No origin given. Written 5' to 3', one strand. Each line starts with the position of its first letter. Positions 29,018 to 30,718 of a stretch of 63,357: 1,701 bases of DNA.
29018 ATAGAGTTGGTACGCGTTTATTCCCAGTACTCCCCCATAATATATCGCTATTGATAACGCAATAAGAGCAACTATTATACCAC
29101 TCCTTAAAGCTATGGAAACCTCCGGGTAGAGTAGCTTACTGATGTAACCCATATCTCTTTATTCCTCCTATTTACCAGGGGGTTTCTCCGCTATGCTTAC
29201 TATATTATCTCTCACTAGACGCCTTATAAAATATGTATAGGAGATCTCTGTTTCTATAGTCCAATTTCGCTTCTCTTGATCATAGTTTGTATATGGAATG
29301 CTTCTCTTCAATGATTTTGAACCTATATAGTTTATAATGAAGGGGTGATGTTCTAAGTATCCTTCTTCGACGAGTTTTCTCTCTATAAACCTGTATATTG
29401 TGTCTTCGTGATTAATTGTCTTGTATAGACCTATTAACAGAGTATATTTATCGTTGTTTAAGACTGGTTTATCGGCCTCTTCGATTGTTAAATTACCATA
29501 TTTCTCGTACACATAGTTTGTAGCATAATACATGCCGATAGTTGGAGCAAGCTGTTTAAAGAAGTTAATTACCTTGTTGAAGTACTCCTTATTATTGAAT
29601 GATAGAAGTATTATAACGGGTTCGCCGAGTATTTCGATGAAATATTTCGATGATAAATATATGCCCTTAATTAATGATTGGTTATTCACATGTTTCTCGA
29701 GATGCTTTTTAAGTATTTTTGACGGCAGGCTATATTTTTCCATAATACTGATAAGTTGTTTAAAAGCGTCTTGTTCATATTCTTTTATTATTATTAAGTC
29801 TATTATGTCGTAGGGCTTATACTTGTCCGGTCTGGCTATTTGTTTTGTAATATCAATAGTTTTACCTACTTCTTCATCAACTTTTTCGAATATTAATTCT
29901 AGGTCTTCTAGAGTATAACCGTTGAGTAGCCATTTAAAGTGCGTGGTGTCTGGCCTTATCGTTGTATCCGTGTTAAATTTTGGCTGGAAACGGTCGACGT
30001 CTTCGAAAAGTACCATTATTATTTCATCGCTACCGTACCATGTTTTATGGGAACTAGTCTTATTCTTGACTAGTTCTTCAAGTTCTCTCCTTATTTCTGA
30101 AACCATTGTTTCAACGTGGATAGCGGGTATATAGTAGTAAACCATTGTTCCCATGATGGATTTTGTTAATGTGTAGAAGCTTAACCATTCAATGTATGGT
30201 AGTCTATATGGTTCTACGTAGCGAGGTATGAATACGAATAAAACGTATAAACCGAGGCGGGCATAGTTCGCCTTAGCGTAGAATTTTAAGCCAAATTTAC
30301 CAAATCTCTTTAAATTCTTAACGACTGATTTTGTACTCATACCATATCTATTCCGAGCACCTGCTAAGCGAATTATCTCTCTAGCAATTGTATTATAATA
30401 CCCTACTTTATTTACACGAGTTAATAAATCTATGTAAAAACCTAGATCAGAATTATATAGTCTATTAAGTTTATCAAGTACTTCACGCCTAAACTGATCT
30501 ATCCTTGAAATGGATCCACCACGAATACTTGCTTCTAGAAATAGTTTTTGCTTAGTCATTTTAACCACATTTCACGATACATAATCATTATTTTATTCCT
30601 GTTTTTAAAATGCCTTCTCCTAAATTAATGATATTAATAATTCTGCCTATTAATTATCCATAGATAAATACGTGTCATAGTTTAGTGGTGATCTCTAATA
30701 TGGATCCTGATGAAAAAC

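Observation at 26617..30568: AT-rich three-gene operon of unrecognisable proteins (tandem-HTH protein, membrane protein, 464-aa protein)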

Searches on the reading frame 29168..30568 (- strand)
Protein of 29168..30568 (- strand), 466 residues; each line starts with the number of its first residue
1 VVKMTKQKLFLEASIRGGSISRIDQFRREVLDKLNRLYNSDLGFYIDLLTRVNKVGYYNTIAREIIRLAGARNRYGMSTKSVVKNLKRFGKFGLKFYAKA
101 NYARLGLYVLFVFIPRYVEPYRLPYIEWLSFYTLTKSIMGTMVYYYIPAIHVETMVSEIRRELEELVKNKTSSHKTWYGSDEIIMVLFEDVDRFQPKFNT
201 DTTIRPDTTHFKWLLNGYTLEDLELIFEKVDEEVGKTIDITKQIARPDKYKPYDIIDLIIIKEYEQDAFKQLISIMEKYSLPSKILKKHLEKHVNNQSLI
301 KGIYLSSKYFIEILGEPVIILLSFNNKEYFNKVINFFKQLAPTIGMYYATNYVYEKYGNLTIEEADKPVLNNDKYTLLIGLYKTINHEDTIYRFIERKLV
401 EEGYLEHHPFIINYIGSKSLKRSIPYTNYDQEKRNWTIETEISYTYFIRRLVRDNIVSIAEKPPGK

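Call 3: search_protein_families(library=pfam, proteins=[window:29168-30568:-], max_evalue=1)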
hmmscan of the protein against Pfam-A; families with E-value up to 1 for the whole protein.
window:29168-30568:- (466 aa): 0 families

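Call 4: search_protein_families(library=ncbifam, proteins=[window:29168-30568:-], max_evalue=1)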
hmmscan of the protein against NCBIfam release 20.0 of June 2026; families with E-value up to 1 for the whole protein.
window:29168-30568:- (466 aa): 0 families

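Call 5: search_protein_families(library=padloc, proteins=[window:29168-30568:-], max_evalue=1)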
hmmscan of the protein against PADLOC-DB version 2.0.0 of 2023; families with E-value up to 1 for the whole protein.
window:29168-30568:- (466 aa): 0 families

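Call 6: search_protein_families(library=phrogs, proteins=[window:29168-30568:-], max_evalue=1)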
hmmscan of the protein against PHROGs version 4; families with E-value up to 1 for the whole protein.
window:29168-30568:- (466 aa): 3 families
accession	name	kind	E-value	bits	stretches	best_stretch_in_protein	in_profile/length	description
phrog_21771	-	unknown function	0.13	13.2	1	136-159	10-33/41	-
phrog_19635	-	unknown function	0.36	12.2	0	73-88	34-49/54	-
phrog_4403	-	unknown function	0.46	11.7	1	11-112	10-108/120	-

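Call 9: find_homologous_proteins(query=window:29168-30568:-)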
Query window:29168-30568:- (466 aa): 4 proteins with E <= 0.001 among 5328 candidates.
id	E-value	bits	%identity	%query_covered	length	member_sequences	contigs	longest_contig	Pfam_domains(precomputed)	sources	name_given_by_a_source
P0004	0.0e+0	1022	99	99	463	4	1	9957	-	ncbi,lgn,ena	-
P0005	5.8e-152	525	53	98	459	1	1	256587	-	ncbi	-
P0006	6.1e-91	324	40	93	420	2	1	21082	-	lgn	-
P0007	5.0e-87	311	40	93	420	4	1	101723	-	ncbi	-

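Call 12: find_encoding_contigs(protein=P0005, flank=10000, max_places=3)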
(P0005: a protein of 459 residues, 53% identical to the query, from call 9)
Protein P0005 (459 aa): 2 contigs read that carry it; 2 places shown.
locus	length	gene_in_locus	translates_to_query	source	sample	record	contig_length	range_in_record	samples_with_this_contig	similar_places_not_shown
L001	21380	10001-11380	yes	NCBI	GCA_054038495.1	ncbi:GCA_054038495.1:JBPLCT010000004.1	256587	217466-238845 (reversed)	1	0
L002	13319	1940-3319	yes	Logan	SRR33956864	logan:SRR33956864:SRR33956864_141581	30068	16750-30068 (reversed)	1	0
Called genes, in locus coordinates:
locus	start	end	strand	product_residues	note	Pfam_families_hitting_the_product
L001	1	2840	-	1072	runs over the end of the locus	PF02874:ATP-synt_ab_N, PF16886:ATP-synt_ab_Xtn, PF14890:Intein_splicing, PF00006:ATP-synt_ab, PF22919:ATP-synt_VA_C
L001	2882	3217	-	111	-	-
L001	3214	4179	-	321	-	-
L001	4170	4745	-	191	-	PF01991:vATP-synt_E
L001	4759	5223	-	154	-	PF00137:ATP-synt_C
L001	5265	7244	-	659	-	PF01496:V_ATPase_I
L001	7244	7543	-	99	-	-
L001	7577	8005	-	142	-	PF01886:DUF61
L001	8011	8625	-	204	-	PF01813:ATP-synt_D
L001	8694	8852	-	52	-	-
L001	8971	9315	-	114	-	-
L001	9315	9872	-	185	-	PF00293:NUDIX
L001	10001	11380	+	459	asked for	-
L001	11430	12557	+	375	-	-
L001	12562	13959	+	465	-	-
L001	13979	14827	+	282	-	PF01261:AP_endonuc_2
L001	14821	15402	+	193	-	PF01066:CDP-OH_P_transf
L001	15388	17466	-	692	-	PF01580:FtsK_SpoIIIE (weak), PF01935:DUF87, PF00004:AAA (faint)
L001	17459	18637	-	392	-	PF09376:NurA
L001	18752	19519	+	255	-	-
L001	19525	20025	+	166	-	-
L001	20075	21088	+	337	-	-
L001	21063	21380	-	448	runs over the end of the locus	PF01507:PAPS_reduct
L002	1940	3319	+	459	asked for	-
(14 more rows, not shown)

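Call 13: find_encoding_contigs(protein=P0007, flank=10000, max_places=3)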
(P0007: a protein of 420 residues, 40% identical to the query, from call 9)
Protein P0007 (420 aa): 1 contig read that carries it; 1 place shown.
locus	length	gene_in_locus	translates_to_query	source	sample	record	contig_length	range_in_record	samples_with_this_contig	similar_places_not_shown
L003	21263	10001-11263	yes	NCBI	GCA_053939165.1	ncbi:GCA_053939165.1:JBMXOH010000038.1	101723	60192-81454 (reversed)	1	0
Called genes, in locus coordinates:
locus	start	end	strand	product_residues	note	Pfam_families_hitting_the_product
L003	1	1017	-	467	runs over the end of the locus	PF02874:ATP-synt_ab_N, PF00006:ATP-synt_ab, PF22919:ATP-synt_VA_C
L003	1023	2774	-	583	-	PF02874:ATP-synt_ab_N, PF16886:ATP-synt_ab_Xtn, PF00006:ATP-synt_ab, PF22919:ATP-synt_VA_C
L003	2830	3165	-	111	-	-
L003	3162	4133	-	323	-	-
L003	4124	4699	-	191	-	PF01991:vATP-synt_E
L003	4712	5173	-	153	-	PF00137:ATP-synt_C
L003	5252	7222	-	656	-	PF01496:V_ATPase_I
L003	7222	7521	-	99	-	-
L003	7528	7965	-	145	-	PF01886:DUF61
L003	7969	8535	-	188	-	PF01813:ATP-synt_D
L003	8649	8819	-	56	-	-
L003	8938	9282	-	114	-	-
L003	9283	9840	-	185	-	PF00293:NUDIX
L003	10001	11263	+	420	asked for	-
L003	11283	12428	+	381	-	-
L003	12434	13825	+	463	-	-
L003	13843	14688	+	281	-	PF01261:AP_endonuc_2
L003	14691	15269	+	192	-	PF01066:CDP-OH_P_transf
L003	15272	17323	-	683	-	PF01580:FtsK_SpoIIIE (weak), PF01935:DUF87, PF00004:AAA (faint)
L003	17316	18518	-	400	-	PF09376:NurA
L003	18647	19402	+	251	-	-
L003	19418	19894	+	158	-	-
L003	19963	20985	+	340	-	PF01368:DHH (faint)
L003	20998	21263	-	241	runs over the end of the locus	-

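Call 26: search_solved_structures(query=A4, max_evalue=10)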
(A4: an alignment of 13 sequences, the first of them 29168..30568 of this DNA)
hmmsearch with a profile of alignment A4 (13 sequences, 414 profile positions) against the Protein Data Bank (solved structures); distinct sequences matched with E-value up to 10: 4.
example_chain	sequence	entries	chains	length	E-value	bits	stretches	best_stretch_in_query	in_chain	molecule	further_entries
2f43_G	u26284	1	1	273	0.01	18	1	141-237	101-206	ATP synthase gamma chain, mitochondrial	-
1mab_G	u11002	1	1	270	0.01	18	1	141-237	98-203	PROTEIN (F1-ATPASE GAMMA CHAIN)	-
1i1g_A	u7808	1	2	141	0.042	16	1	57-96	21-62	TRANSCRIPTIONAL REGULATOR LRPA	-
1n1c_A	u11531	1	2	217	1.3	11.1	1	30-61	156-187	TorA specific chaperone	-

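Call 38: search_protein_families(library=pfam, alignment_id=A4, max_evalue=5)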
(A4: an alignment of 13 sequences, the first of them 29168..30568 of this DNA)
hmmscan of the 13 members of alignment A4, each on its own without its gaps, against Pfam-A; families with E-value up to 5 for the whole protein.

A. member 1, window:29168-30568:- (466 aa): 0 families

B. families by the number of members that match (of 13 scanned): 20 families
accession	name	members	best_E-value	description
PF13412.12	HTH_24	5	0.009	Winged helix-turn-helix DNA-binding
PF13730.12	HTH_36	3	4.4e-05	Helix-turn-helix domain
PF08279.18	HTH_11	3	0.0015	HTH domain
PF21476.4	PF0610-like_N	3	0.013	PF0610-like, N-terminal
PF01978.25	TrmB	3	0.017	Sugar-specific transcriptional regulator TrmB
PF13404.12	HTH_AsnC-type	3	0.019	AsnC-type helix-turn-helix domain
PF04967.18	HTH_10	3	0.027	HTH DNA binding domain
PF17797.7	RL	3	0.14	RL domain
PF13518.12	HTH_28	2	0.0066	Helix-turn-helix domain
PF14493.12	HTH_40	2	0.045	Helix-turn-helix domain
PF22451.2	NirdL-like_HTH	2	0.098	Siroheme decarboxylase NirDL-like HTH domain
PF24810.1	RBD_LARS1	2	0.099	Leucine--tRNA ligase, RagD-binding domain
PF06056.18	Terminase_5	2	0.18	Putative ATPase subunit of terminase (gpP-like)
PF18517.6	LZ3wCH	1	0.017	Leucine zipper with capping helix domain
PF15571.11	Imm44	1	0.024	Immunity protein 44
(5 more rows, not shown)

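Call 45: search_dna_similar(query=window:29168-30568:-, collection=phages, mode=protein, max_evalue=0.01)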
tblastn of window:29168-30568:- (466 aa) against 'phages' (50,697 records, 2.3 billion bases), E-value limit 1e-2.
No match.

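Call 56: search_solved_structures(query=A4, max_evalue=10, show_alignments=3)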
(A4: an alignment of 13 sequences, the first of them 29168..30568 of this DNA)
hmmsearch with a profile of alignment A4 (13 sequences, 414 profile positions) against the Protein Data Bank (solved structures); distinct sequences matched with E-value up to 10: 4.
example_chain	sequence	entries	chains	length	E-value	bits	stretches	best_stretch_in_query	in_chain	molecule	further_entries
2f43_G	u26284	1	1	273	0.01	18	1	141-237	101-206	ATP synthase gamma chain, mitochondrial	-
1mab_G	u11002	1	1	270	0.01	18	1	141-237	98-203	PROTEIN (F1-ATPASE GAMMA CHAIN)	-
1i1g_A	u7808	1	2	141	0.042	16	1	57-96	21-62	TRANSCRIPTIONAL REGULATOR LRPA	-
1n1c_A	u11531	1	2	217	1.3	11.1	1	30-61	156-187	TorA specific chaperone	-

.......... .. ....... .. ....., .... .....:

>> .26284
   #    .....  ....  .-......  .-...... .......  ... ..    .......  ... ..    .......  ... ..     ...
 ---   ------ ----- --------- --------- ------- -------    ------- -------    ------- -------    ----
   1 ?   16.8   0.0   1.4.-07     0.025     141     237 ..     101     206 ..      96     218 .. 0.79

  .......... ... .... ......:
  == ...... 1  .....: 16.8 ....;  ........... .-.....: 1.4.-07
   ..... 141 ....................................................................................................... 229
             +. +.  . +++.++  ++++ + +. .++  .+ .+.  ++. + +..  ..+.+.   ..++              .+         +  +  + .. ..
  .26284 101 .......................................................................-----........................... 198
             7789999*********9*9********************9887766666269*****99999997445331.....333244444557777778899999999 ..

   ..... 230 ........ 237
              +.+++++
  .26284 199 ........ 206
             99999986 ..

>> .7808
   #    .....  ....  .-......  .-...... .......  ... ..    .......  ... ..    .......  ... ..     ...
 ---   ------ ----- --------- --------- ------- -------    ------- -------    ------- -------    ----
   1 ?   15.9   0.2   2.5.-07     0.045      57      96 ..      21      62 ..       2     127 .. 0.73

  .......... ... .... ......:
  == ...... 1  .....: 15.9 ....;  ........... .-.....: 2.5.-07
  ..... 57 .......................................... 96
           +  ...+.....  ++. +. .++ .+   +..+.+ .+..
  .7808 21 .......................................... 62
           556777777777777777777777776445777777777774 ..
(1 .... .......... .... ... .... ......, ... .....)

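Call 73: search_protein_families(library=pfam, proteins=[L001:10004-11377:+, L003:9980-11260:+], max_evalue=0.5)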
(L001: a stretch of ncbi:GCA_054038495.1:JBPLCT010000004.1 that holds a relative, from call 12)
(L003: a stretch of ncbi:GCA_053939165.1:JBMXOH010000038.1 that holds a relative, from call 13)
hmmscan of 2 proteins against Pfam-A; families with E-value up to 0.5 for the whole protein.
L001:10004-11377:+ (458 aa): 0 families

L003:9980-11260:+ (427 aa): 0 families

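Call 96: list_cluster_members(proteins=[P0004, P0008, P0001, P0005, P0010])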
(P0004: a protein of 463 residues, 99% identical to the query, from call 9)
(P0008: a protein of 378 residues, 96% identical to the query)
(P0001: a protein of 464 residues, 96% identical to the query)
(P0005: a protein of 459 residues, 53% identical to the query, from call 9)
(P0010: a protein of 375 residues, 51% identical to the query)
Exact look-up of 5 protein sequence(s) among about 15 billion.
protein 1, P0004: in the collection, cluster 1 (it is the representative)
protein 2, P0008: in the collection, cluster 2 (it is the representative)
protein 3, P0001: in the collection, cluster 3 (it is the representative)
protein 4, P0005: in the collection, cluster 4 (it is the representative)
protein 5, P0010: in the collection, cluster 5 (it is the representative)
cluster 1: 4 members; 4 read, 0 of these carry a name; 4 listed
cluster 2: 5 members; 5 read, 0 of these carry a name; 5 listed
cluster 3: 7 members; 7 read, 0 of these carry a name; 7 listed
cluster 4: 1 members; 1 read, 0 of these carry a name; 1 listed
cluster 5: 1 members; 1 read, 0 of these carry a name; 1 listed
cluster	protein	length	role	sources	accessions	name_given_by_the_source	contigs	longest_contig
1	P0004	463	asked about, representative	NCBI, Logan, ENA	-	-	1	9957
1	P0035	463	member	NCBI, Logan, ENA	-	-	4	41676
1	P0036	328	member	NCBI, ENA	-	-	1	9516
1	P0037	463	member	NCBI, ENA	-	-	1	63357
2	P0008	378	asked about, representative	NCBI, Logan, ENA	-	-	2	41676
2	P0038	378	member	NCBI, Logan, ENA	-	-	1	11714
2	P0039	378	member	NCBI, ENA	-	-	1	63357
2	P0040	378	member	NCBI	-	-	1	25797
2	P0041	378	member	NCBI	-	-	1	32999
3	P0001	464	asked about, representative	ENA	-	-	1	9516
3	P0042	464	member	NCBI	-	-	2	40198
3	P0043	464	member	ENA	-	-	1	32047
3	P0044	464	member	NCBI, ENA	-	-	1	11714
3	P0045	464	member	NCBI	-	-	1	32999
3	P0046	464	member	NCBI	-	-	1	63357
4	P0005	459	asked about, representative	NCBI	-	-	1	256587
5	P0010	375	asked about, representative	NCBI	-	-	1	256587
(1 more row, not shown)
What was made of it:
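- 29168..30568 (-): Gene A: 466-aa ORF (probably 463 aa from the ATG at 30559). Fused pair of Lrp/AsnC-type (HTH + RAM) modules; predicted DNA-binding regulator. The 463-aa form is in public gene calls (calls 9, 96).
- Checked: Public gene calls start A at the ATG at 30559, giving 463 aa (calls 9, 96).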

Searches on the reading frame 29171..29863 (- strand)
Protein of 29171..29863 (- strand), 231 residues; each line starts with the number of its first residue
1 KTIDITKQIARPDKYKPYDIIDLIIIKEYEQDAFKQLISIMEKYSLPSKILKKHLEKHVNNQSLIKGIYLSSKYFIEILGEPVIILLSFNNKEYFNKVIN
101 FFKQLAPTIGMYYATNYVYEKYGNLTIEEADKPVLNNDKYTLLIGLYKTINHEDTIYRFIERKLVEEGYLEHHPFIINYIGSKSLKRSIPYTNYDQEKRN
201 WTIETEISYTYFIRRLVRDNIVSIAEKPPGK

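Call 100: search_solved_structures(query=A10, max_evalue=10, show_alignments=2)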
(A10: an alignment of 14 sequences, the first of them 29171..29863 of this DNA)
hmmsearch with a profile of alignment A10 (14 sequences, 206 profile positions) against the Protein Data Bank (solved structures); distinct sequences matched with E-value up to 10: 10.
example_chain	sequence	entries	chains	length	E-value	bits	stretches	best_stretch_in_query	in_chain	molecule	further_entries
2efn_A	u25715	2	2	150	0.0052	19.8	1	19-149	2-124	150aa long hypothetical transcriptional regulator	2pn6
2pmh_A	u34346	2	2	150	0.007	19.3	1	19-149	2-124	150aa long hypothetical transcriptional regulator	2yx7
2efq_A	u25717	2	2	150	0.007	19.3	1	19-149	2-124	150aa long hypothetical transcriptional regulator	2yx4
2e7w_A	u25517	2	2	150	0.0075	19.2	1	19-149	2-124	150aa long hypothetical transcriptional regulator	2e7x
1i1g_A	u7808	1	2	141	0.0079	19.2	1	20-117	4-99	TRANSCRIPTIONAL REGULATOR LRPA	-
2efo_A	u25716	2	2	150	0.013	18.4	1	19-149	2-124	150aa long hypothetical transcriptional regulator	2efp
6nd4_H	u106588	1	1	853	0.039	16.9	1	39-128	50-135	Utp17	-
6ke6_AG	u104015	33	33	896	0.042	16.8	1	39-128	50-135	NET1-associated nuclear protein 1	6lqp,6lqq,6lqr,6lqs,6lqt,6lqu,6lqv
7suk_LH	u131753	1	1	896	0.042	16.8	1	39-128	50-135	NET1-associated nuclear protein 1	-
5wlc_LH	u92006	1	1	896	0.043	16.8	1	39-128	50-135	Utp17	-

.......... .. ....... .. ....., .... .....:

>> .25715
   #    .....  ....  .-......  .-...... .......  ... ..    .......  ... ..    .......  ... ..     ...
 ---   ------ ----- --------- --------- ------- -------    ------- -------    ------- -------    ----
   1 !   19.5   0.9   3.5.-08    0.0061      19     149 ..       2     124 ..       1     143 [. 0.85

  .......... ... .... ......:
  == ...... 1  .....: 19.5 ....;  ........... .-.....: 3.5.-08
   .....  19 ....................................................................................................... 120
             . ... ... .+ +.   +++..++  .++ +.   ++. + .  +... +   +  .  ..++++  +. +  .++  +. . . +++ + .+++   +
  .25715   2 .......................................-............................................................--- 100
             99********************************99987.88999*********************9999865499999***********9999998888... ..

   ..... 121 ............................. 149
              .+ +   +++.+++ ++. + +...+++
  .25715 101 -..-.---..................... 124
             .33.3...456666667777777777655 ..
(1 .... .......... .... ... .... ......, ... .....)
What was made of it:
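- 29171..29863 (-): A, C-terminal Lrp-like module (residues 236-466). The profile of this half (A10) has its best PDB matches to the 150-aa transcriptional regulators 2efn/2pmh/2efq/2e7w (E 0.005-0.013; profile 19-149 against chain 2-124) and LrpA 1i1g (E 0.0079) (call 100).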
